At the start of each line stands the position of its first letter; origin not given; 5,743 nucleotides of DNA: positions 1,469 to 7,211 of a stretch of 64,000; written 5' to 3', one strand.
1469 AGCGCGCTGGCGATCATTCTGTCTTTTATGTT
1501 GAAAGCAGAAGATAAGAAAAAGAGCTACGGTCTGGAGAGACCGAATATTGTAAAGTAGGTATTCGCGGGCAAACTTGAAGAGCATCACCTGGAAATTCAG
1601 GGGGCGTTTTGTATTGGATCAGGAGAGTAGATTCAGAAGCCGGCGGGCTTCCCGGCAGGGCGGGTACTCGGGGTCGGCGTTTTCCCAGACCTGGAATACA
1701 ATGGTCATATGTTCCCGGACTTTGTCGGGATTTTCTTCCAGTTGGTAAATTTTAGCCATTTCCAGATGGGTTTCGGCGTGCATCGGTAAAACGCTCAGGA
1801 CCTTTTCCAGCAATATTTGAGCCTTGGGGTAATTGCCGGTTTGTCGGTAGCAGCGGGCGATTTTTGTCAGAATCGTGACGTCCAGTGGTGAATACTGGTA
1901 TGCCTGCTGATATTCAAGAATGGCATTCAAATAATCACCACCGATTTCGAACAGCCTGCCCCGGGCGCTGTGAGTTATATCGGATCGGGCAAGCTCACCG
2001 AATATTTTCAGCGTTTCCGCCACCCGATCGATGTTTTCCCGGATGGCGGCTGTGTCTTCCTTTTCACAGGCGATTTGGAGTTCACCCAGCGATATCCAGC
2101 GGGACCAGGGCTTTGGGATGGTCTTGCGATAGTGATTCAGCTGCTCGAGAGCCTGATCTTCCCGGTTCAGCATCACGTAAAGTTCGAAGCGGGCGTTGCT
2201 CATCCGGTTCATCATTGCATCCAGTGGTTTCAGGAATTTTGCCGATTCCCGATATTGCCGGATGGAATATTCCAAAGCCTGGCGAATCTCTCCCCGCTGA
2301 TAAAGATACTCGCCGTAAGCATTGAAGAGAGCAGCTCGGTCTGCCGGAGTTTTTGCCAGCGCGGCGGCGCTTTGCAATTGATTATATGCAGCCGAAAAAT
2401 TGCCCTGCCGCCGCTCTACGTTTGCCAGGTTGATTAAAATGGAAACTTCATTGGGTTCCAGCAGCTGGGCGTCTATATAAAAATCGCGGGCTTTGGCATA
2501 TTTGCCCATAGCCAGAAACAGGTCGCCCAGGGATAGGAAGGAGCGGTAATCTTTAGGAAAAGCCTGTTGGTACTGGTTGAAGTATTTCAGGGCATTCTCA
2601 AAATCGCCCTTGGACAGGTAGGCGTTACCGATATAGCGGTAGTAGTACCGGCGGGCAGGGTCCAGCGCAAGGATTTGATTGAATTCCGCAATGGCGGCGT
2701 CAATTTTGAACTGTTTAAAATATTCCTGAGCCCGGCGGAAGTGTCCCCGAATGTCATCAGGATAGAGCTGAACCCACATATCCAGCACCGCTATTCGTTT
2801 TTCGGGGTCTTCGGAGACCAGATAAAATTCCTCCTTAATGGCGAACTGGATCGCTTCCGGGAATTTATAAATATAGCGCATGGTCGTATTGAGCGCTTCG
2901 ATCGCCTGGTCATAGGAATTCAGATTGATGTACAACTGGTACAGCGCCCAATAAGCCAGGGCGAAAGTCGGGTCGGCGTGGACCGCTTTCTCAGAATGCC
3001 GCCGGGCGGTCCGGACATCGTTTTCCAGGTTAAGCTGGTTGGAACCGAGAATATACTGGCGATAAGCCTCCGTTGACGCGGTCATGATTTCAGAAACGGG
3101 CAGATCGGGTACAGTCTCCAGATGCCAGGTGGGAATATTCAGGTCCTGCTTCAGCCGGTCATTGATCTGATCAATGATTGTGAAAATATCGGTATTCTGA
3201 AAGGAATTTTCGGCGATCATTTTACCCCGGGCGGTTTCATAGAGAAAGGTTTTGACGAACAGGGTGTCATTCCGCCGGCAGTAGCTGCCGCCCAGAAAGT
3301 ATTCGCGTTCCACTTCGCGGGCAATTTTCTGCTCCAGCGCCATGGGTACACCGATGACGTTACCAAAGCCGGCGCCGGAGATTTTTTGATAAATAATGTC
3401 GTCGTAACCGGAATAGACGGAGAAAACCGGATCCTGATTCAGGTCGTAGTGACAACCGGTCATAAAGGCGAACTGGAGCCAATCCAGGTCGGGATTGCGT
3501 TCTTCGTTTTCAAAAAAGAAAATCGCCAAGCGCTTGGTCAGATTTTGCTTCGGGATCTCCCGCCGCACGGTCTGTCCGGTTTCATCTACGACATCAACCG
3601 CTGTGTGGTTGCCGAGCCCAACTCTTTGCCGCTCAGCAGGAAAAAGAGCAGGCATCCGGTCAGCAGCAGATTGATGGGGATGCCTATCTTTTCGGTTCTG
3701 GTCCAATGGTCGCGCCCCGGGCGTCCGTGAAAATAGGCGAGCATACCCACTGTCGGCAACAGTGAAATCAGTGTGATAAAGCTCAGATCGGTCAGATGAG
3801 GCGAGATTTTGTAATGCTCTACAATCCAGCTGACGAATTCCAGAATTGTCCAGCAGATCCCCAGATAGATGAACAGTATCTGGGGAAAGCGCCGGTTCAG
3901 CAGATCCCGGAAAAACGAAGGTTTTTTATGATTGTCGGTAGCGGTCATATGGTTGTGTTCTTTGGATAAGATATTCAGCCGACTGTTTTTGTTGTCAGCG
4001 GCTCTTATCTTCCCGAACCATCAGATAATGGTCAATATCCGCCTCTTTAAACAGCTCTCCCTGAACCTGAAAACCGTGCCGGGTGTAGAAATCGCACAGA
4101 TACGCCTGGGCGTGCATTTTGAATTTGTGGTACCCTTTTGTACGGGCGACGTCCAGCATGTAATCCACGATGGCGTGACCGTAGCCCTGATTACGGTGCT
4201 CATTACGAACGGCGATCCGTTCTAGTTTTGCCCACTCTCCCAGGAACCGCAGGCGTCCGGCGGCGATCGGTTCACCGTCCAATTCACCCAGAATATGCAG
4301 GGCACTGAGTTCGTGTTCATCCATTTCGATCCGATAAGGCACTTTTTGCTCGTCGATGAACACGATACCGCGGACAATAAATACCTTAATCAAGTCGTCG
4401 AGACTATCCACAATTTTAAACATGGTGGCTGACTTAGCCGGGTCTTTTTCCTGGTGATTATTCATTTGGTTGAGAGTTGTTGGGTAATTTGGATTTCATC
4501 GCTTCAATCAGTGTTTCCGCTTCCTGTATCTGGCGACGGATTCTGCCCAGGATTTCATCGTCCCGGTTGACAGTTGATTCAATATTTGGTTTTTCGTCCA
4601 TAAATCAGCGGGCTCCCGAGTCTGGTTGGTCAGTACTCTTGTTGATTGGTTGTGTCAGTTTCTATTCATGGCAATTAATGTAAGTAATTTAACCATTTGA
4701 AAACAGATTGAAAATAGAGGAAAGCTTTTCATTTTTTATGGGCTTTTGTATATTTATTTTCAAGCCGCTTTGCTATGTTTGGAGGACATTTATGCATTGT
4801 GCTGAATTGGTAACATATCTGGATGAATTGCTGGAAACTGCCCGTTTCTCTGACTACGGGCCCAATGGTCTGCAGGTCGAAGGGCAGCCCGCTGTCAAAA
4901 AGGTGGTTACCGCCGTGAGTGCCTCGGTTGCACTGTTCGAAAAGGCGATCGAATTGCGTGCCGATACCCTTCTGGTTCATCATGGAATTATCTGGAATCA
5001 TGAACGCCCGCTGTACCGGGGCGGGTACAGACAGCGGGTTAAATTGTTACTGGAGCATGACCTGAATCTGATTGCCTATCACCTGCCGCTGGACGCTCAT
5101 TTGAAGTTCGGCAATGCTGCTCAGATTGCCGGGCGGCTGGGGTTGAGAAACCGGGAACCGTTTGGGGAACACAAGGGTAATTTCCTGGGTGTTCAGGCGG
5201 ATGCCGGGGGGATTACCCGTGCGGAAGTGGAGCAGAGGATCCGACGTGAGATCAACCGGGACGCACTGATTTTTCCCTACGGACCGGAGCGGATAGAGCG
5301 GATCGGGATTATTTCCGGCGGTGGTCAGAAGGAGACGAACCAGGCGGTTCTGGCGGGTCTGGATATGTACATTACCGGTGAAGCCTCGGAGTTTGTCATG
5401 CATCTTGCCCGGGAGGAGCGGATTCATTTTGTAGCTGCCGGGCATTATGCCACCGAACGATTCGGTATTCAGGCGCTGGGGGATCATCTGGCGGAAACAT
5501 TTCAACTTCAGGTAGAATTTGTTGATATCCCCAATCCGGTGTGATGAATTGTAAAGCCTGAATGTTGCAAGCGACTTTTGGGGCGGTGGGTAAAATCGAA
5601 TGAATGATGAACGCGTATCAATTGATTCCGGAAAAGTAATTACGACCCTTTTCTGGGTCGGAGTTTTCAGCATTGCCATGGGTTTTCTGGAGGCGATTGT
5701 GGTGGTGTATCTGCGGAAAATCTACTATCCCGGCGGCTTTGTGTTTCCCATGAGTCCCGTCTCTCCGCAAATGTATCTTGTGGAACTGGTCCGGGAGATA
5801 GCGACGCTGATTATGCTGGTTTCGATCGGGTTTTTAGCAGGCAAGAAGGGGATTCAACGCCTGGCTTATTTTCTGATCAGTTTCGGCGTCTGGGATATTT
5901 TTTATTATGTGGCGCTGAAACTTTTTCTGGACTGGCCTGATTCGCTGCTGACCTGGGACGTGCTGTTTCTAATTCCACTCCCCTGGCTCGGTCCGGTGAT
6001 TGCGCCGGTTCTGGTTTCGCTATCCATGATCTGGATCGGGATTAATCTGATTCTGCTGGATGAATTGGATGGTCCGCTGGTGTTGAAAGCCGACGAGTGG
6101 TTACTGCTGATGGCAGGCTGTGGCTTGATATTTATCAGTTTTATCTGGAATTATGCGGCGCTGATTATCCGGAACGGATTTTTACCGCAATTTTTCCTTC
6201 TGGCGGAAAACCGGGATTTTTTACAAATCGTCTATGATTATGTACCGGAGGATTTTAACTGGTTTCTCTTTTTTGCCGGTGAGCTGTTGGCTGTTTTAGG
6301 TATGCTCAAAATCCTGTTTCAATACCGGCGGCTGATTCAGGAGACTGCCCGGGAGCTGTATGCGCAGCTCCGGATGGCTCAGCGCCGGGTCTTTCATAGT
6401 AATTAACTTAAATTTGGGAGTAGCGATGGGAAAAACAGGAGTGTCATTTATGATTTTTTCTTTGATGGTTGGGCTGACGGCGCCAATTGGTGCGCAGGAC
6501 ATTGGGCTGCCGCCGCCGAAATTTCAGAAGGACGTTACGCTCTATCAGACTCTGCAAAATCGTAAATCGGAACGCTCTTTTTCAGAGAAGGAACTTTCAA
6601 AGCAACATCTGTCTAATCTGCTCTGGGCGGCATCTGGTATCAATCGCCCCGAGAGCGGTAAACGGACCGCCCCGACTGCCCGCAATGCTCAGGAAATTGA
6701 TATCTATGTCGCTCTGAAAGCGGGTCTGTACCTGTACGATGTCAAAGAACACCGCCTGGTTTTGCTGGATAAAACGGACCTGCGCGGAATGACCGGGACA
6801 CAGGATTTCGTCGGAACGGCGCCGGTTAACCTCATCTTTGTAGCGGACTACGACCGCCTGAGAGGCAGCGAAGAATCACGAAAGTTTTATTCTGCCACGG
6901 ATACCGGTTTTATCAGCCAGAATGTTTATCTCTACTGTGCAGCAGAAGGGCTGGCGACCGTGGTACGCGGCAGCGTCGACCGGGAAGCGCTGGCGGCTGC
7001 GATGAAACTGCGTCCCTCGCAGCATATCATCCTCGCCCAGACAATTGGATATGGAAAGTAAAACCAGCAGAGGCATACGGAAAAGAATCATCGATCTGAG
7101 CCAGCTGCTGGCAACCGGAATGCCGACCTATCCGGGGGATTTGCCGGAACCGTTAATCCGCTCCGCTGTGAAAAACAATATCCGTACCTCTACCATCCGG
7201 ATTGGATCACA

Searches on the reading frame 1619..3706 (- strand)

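Call 33: search_protein_families(library=pfam, proteins=[window:1619-3706:-], max_evalue=0.000001)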
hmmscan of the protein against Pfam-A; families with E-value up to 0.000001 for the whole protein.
window:1619-3706:- (695 aa): 13 families
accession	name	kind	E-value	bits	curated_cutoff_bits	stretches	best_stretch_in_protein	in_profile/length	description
PF14559.12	TPR_19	-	1.2e-26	93.2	25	1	590-652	5-67/68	Tetratricopeptide repeat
PF07719.23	TPR_2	-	9e-24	82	27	0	320-350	2-32/34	Tetratricopeptide repeat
PF13428.12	TPR_14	-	1.7e-20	71.9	23.5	0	356-395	4-43/44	Tetratricopeptide repeat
PF00515.34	TPR_1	-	1e-18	66.7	27.8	0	356-381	4-29/34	Tetratricopeptide repeat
PF13432.12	TPR_16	-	6.7e-18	65.2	32.7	1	324-386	2-64/65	Tetratricopeptide repeat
PF13424.12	TPR_12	-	2.5e-17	63.3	30.1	0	589-639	22-74/77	Tetratricopeptide repeat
PF13181.12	TPR_8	-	8.4e-16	57.2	25.7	0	359-385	7-33/34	Tetratricopeptide repeat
PF13371.12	TPR_9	-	2.9e-13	50.1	35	0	294-353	4-63/73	Tetratricopeptide repeat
PF13176.12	TPR_7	-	2.7e-12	46.1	27.9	0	613-639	2-27/36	Tetratricopeptide repeat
PF13414.12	TPR_11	-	9.5e-09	35.3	26.8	0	327-367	2-42/42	TPR repeat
PF13431.12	TPR_17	-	1.1e-08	35.1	24.4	0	599-630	2-33/34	Tetratricopeptide repeat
PF12895.13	ANAPC3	-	2.7e-07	31.2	27.2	0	332-410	2-79/82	Anaphase-promoting complex, cyclosome, subunit 3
PF13174.12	TPR_6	-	3.2e-07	31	26.3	0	358-385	5-32/33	Tetratricopeptide repeat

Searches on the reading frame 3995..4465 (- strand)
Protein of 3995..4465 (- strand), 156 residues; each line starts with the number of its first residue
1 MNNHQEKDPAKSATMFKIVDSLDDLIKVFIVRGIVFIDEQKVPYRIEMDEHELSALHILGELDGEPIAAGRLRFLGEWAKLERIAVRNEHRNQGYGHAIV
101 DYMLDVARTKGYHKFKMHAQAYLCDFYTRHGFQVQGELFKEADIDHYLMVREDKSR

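Call 33: search_protein_families(library=pfam, proteins=[window:3995-4465:-], max_evalue=0.000001)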
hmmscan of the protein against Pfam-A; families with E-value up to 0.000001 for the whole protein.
window:3995-4465:- (156 aa): 3 families
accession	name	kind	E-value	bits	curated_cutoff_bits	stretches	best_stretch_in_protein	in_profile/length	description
PF00583.31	Acetyltransf_1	-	8.6e-14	52.2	20.7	1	48-132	26-116/116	Acetyltransferase (GNAT) family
PF13673.13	Acetyltransf_10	-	6.8e-12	45.9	23.6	1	61-151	37-126/128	Acetyltransferase (GNAT) domain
PF13508.13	Acetyltransf_7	-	4.4e-11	43.4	27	1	59-134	7-84/84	Acetyltransferase (GNAT) domain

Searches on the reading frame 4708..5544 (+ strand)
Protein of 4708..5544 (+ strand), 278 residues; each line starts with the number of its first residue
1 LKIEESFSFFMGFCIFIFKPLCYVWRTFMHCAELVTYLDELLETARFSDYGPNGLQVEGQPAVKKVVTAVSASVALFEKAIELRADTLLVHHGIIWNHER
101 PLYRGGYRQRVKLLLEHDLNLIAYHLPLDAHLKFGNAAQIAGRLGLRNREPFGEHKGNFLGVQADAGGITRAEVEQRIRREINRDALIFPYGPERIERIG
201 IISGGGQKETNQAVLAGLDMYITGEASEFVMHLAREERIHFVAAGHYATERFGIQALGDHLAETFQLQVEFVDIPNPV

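Call 33: search_protein_families(library=pfam, proteins=[window:4708-5544:+], max_evalue=0.000001)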
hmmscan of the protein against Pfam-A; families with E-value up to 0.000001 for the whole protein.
window:4708-5544:+ (278 aa): 1 family
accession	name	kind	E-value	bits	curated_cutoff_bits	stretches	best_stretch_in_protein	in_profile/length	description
PF01784.24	DUF34_NIF3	-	1.4e-59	202.3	23.4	1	29-277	1-256/256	Duf34/NIF3 (NGG1p interacting factor 3)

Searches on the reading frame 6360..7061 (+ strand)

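Call 33: search_protein_families(library=pfam, proteins=[window:6360-7061:+], max_evalue=0.000001)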
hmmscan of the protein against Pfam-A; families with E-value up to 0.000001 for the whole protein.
window:6360-7061:+ (233 aa): 2 families
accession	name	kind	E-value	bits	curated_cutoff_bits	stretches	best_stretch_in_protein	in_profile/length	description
PF00881.29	Nitroreductase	-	7.6e-23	82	23.5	1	66-231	2-167/167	Nitroreductase family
PF14512.11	TM1586_NiRdase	-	3.4e-07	30.5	27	0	61-98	2-39/215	Putative TM nitroreductase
